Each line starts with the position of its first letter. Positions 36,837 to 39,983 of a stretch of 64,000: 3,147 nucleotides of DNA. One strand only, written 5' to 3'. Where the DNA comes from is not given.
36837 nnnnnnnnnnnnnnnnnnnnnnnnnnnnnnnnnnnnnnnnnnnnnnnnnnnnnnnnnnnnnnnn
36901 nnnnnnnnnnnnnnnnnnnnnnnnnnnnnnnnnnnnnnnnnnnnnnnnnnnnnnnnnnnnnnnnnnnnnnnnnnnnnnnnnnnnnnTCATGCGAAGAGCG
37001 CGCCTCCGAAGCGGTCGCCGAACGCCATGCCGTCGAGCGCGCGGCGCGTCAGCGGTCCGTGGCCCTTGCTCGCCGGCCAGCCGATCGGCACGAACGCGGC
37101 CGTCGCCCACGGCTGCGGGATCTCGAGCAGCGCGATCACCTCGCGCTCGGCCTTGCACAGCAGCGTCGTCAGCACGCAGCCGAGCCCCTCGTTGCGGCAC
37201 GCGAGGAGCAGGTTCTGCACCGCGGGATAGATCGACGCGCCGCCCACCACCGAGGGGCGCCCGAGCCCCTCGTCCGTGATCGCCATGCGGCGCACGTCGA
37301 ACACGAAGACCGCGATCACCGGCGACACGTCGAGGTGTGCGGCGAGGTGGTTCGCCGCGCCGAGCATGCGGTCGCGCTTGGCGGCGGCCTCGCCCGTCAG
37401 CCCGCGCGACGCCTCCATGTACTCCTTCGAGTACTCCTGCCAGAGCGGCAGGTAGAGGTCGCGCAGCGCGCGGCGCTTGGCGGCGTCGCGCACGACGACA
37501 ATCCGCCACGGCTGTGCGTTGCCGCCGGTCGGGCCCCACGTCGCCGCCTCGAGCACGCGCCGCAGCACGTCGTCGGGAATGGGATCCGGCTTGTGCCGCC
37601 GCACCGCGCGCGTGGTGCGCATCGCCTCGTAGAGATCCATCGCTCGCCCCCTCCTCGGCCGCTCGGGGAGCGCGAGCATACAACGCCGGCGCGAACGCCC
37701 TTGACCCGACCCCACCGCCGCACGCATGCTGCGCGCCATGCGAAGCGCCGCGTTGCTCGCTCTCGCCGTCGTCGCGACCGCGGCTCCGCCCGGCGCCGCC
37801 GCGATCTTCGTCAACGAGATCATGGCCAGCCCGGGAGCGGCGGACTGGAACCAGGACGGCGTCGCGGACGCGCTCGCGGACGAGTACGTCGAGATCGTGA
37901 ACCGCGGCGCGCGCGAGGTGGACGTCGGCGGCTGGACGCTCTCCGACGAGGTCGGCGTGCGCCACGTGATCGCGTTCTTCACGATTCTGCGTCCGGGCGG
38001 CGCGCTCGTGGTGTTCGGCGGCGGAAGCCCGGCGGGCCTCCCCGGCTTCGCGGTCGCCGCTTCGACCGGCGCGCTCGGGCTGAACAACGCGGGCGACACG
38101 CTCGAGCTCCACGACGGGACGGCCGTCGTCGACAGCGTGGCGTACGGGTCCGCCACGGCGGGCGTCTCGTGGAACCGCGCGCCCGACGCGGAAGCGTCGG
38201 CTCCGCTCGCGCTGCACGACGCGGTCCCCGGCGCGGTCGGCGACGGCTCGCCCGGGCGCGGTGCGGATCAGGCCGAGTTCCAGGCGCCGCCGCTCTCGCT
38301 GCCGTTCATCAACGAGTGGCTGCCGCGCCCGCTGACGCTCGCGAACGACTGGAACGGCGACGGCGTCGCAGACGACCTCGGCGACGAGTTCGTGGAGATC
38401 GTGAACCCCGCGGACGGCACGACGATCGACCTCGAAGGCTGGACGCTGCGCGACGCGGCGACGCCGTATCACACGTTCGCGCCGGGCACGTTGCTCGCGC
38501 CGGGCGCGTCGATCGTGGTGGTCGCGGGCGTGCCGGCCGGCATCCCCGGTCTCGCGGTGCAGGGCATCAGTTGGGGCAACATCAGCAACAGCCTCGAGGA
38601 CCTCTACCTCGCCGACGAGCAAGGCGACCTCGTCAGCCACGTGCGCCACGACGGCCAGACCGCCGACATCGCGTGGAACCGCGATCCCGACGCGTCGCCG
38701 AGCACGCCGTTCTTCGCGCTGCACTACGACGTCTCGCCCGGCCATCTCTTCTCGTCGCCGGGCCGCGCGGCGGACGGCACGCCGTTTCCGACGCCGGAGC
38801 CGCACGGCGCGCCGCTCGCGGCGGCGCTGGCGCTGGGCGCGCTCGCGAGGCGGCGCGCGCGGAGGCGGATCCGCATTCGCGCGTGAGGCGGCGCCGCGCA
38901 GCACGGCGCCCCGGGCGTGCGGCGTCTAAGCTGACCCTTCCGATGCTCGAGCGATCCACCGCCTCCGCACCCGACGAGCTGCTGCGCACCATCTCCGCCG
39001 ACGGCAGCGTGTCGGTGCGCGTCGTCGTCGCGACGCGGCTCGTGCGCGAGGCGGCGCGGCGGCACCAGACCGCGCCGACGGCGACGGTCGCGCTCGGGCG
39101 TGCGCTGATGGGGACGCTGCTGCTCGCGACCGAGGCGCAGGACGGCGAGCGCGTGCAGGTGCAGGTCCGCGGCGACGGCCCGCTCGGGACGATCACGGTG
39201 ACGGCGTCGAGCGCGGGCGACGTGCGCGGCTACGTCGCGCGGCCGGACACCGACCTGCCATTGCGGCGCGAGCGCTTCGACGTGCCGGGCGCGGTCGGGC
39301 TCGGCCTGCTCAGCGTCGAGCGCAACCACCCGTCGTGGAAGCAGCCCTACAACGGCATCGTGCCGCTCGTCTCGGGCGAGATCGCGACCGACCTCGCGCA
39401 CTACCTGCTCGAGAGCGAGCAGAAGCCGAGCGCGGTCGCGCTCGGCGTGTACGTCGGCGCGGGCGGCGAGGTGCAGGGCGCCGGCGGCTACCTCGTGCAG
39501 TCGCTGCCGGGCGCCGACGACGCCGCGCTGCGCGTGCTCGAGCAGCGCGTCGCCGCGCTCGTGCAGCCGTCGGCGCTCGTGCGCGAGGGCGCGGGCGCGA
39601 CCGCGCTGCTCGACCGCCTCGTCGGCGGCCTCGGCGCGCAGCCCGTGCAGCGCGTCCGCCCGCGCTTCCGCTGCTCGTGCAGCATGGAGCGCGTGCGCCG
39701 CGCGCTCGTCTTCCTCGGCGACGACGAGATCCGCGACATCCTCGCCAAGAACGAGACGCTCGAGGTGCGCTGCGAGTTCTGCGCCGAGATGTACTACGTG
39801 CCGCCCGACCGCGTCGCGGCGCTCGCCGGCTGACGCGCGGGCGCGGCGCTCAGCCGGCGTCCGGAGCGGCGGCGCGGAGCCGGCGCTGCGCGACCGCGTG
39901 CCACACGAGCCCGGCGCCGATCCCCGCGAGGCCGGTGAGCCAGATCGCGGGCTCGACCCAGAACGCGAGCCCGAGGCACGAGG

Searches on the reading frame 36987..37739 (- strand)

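Call 12: search_protein_families(library=pfam, proteins=[window:36987-37739:-], max_evalue=0.01)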
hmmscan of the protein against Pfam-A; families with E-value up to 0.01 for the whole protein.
window:36987-37739:- (250 aa): 1 family
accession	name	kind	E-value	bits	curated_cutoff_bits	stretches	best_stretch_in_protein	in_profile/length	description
PF00881.29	Nitroreductase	-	5.5e-25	88.9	23.5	1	41-221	2-167/167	Nitroreductase family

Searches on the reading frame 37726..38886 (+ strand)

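Call 12: search_protein_families(library=pfam, proteins=[window:37726-38886:+], max_evalue=0.01)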
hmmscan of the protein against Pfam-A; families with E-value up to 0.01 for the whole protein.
window:37726-38886:+ (386 aa): 2 families
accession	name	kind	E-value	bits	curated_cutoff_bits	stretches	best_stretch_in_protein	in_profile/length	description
PF00932.25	LTD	-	3.6e-29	101.8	34.3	2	23-141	4-108/109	Lamin Tail Domain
PF13517.12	FG-GAP_3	-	0.009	17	26.9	0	33-50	43-60/61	FG-GAP-like repeat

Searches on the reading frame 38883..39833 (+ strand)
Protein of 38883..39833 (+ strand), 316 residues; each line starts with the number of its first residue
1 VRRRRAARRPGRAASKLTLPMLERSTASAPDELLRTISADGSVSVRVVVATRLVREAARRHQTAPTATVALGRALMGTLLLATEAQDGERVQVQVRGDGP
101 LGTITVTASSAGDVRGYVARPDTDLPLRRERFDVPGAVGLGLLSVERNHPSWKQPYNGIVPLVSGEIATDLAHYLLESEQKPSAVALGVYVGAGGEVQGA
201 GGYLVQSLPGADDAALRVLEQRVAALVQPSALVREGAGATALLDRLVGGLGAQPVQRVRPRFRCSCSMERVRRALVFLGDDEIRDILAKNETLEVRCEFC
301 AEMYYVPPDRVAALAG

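Call 11: search_protein_families(library=pfam, proteins=[window:38883-39833:+], max_evalue=0.01)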
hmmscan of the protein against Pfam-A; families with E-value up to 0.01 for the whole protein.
window:38883-39833:+ (316 aa): 1 family
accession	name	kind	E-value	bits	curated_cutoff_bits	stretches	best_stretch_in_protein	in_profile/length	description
PF01430.24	HSP33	-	2.1e-81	273.8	21.4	1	31-304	1-270/273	Hsp33 protein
